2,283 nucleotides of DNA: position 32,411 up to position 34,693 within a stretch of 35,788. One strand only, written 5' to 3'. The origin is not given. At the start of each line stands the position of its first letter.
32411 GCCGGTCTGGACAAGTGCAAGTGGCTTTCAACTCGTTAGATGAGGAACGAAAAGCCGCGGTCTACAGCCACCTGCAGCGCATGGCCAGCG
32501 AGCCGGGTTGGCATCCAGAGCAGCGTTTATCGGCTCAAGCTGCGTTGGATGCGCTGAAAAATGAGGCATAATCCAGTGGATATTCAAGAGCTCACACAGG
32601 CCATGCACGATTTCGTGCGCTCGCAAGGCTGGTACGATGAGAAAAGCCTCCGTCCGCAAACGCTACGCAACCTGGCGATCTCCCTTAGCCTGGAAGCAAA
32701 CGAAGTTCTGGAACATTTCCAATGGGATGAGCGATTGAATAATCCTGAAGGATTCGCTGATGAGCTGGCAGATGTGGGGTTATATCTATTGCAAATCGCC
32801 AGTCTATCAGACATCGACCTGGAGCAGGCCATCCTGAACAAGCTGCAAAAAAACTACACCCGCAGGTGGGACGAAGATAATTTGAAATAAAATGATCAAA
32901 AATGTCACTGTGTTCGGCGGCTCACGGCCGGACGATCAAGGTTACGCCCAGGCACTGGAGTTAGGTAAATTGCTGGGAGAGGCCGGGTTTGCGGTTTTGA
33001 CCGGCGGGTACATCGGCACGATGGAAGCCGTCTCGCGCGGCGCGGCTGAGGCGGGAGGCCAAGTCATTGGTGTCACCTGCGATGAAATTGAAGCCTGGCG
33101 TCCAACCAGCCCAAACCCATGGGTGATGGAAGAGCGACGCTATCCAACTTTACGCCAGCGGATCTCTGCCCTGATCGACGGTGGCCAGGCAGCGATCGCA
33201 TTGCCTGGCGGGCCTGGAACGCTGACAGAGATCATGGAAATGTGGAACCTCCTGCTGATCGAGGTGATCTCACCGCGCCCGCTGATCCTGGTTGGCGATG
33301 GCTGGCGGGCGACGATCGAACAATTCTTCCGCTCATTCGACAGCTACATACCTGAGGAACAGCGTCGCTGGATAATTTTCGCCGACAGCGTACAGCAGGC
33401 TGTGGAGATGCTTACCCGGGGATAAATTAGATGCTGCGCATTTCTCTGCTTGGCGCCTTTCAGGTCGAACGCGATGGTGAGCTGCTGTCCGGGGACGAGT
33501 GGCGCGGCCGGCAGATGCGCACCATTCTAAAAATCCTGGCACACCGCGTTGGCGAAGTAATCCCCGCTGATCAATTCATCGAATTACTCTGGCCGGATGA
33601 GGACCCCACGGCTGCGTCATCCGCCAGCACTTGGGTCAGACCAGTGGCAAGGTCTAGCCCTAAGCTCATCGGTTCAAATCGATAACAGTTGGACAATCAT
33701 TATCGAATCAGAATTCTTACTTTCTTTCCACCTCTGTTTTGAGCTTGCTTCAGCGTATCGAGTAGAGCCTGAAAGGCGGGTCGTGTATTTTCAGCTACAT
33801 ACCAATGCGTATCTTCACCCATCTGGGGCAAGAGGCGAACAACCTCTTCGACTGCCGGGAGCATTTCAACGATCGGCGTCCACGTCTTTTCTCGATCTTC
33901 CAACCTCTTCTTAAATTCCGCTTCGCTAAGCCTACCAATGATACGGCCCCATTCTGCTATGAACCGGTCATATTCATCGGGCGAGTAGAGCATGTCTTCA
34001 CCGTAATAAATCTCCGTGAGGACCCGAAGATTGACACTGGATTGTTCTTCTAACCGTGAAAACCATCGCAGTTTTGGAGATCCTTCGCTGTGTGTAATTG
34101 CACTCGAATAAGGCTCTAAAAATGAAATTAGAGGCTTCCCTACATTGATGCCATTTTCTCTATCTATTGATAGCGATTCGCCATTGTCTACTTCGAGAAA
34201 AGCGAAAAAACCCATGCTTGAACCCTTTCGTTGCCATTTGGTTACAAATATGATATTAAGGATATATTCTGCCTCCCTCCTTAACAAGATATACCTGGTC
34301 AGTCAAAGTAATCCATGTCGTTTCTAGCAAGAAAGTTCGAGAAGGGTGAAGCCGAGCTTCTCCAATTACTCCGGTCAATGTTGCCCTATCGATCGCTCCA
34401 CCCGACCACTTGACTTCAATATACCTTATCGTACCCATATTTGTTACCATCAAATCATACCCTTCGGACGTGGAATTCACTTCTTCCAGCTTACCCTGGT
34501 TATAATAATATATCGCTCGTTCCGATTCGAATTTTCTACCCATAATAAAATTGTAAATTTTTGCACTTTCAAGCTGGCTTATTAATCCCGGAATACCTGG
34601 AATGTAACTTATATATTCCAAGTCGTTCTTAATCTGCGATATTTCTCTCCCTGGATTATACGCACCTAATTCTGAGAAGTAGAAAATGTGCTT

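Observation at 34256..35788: Rhs/YD-repeat toxin whose nuclease-like tip is displaced into the -1 frame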

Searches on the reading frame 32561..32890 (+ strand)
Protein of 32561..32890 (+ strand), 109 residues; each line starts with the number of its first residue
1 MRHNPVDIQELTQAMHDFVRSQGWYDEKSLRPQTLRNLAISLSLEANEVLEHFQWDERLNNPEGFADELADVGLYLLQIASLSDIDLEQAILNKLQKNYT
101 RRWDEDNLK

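Call 27: search_protein_families(library=pfam, proteins=[window:32561-32890:+], max_evalue=0.001)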
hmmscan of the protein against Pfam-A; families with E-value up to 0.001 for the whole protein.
window:32561-32890:+ (109 aa): 2 families
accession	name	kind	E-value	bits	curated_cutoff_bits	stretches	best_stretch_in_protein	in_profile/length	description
PF12643.12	MazG-like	-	2.1e-07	31.6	27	1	40-100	1-68/85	MazG-like family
PF03819.22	MazG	-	0.00028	21.5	22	1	33-101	1-69/74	MazG nucleotide pyrophosphohydrolase domain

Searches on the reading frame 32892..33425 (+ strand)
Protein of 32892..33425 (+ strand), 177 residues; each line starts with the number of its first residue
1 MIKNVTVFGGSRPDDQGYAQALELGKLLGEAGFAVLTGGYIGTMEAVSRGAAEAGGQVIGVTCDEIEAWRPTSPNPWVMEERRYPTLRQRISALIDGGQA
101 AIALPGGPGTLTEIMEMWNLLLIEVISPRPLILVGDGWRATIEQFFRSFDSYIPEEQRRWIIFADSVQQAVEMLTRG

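Call 27: search_protein_families(library=pfam, proteins=[window:32892-33425:+], max_evalue=0.001)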
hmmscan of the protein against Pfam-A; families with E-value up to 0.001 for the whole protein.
window:32892-33425:+ (177 aa): 2 families
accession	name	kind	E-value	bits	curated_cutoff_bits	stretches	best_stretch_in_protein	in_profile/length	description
PF03641.19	Lysine_decarbox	-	1.3e-20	74.3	27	1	44-173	1-130/131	Possible lysine decarboxylase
PF18306.6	LDcluster4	-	7.7e-16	58.5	26.3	1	4-115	3-111/151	SLOG cluster4 family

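Call 62: find_encoding_contigs(protein=window:32892-33425:+, flank=4000, max_places=10)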
Protein window:32892-33425:+ (177 aa): 5 contigs read that carry it; 5 places shown.
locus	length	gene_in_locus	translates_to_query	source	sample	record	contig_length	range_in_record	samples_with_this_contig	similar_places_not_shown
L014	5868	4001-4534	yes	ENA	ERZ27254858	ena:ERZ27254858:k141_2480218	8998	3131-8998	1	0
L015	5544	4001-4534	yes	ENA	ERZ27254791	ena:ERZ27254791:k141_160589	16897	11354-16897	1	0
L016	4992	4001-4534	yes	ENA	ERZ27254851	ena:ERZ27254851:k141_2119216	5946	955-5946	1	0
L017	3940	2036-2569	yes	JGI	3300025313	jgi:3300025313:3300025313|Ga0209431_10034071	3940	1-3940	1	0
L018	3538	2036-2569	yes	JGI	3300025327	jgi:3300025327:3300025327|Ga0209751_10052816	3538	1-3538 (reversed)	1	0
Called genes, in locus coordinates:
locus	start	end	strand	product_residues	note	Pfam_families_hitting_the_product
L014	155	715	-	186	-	PF00583:Acetyltransf_1, PF13673:Acetyltransf_10, PF13508:Acetyltransf_7, PF08445:FR47 (weak)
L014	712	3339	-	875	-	PF01368:DHH, PF02272:DHHA1 (weak), PF00571:CBS, PF01743:PolyA_pol, PF12627:PolyA_pol_RNAbd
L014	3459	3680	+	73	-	-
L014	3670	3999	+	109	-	PF12643:MazG-like (weak)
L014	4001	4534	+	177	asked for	PF18306:LDcluster4, PF03641:Lysine_decarbox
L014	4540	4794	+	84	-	-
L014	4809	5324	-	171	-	-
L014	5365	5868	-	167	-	?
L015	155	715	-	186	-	PF00583:Acetyltransf_1, PF13673:Acetyltransf_10, PF13508:Acetyltransf_7, PF08445:FR47 (weak)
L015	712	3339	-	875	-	PF01368:DHH, PF02272:DHHA1 (weak), PF00571:CBS, PF01743:PolyA_pol, PF12627:PolyA_pol_RNAbd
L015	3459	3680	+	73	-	-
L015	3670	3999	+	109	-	PF12643:MazG-like (weak)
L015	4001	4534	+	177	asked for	PF18306:LDcluster4, PF03641:Lysine_decarbox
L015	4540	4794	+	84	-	-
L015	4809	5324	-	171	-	-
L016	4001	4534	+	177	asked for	PF18306:LDcluster4, PF03641:Lysine_decarbox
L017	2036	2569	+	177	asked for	PF18306:LDcluster4, PF03641:Lysine_decarbox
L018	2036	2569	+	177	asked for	PF18306:LDcluster4, PF03641:Lysine_decarbox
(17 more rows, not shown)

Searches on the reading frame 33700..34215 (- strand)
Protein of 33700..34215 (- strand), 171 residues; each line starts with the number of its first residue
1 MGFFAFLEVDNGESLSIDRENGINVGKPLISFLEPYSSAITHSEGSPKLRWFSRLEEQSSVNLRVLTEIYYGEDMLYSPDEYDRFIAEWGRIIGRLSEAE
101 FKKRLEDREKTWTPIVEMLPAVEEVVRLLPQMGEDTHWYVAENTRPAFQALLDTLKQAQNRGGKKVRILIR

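Call 6: search_protein_families(library=pfam, proteins=[window:33700-34215:-], max_evalue=1)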
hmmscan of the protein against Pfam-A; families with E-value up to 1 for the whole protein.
window:33700-34215:- (171 aa): 1 family
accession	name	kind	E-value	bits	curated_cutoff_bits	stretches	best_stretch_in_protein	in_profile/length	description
PF16550.10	RPN13_C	-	0.25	11.9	39.3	1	110-163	28-82/112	UCH-binding domain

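Call 37: find_encoding_contigs(protein=window:33700-34215:-, flank=10000, max_places=10)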
Protein window:33700-34215:- (171 aa): 6 contigs read that carry it; 6 places shown.
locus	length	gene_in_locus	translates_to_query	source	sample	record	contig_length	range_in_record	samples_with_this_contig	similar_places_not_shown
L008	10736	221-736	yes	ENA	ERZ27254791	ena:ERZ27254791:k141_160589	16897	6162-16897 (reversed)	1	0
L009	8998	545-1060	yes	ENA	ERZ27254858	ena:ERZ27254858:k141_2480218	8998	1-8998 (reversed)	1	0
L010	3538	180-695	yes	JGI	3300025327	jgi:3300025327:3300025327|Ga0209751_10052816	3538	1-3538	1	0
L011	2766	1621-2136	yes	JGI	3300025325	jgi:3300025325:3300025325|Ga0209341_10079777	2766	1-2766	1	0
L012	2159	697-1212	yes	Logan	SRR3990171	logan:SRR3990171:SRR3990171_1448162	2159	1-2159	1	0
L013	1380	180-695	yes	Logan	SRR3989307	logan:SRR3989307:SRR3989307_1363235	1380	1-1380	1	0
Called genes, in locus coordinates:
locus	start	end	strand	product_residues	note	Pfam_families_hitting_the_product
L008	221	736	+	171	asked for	-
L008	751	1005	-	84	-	-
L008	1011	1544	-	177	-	PF18306:LDcluster4, PF03641:Lysine_decarbox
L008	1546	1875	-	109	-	PF12643:MazG-like (weak)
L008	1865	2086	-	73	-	-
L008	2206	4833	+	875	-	PF01368:DHH, PF02272:DHHA1 (weak), PF00571:CBS, PF01743:PolyA_pol, PF12627:PolyA_pol_RNAbd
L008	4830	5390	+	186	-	PF00583:Acetyltransf_1, PF13673:Acetyltransf_10, PF13508:Acetyltransf_7, PF08445:FR47 (weak)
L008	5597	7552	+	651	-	PF08529:NusA_N, PF13184:KH_NusA_1st, PF26594:KH_NusA_2nd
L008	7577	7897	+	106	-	PF04296:YlxR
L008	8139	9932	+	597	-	PF04760:IF2_N, PF00009:GTP_EFTU, PF00025:Arf (weak), PF01926:MMR_HSR1, PF02421:FeoB_N (weak), PF22042:EF-G_D2, PF11987:IF-2, PF03144:GTP_EFTU_D2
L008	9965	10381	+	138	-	PF02033:RBFA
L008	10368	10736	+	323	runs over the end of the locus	PF01368:DHH, PF02272:DHHA1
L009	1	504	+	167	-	?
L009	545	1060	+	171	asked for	-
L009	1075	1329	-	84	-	-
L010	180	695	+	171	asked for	-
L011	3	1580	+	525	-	?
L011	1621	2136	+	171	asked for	-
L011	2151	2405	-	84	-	-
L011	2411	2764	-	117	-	?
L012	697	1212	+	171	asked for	-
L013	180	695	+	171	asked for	-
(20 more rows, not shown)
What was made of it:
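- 33700..34215 (-): Candidate cognate immunity gene (171 aa), intact. The exact protein was found on 6 other contigs (call 37).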

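Call 57: search_protein_families(library=ncbifam, proteins=[L011:3-1577:+, window:33703-34215:-], max_evalue=0.1)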
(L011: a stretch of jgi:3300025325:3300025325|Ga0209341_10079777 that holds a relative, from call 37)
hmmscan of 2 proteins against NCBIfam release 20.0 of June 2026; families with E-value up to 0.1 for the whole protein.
L011:3-1577:+ (525 aa): 3 families
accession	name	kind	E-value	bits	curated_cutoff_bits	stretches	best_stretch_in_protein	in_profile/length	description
TIGR03696.1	Rhs_assc_core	domain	2.7e-14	53.4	32.5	1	200-277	1-75/76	RHS repeat-associated core domain-containing protein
TIGR01643.1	YD_repeat_2x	repeat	0.00029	21.2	15.8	0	101-133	1-34/42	YD repeat-containing protein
NF041261.1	RHS_core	equivalog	0.0041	14.9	2000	0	16-77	654-715/1261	RHS element core protein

window:33703-34215:- (171 aa): 0 families
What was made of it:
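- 33700..34215 (-): There is no Pfam or NCBIfam hit (calls 6, 57).
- On Rhs / YD-repeat polymorphic toxin: TIGR01643 also hits (call 57). TIGR03696 scores 53.4 bits against a cutoff of 32.5 on the identical L011 protein (call 57).
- Checked: The identical core in L011 hits TIGR03696 Rhs_assc_core (53.4 bits against a cutoff of 32.5, call 57).
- Tried and rejected: The immunity protein also had no NCBIfam hit (call 57).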

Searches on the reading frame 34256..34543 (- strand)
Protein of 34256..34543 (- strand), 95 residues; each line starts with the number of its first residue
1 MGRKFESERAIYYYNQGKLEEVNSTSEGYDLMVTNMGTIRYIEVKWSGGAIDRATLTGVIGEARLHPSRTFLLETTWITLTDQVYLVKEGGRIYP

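Call 81: find_encoding_contigs(protein=window:34256-34543:-, flank=3000, max_places=10)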
Protein window:34256-34543:- (95 aa): 1 contig read that carries it; 1 place shown.
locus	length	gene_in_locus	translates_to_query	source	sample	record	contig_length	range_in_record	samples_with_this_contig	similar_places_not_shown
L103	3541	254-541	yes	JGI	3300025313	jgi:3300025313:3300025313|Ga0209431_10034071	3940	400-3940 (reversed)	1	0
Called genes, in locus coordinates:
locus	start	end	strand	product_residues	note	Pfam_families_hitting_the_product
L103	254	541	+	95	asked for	-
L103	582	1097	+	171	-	-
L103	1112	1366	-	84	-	-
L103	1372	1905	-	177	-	PF18306:LDcluster4, PF03641:Lysine_decarbox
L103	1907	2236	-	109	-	PF12643:MazG-like (weak)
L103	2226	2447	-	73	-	-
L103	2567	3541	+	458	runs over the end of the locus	?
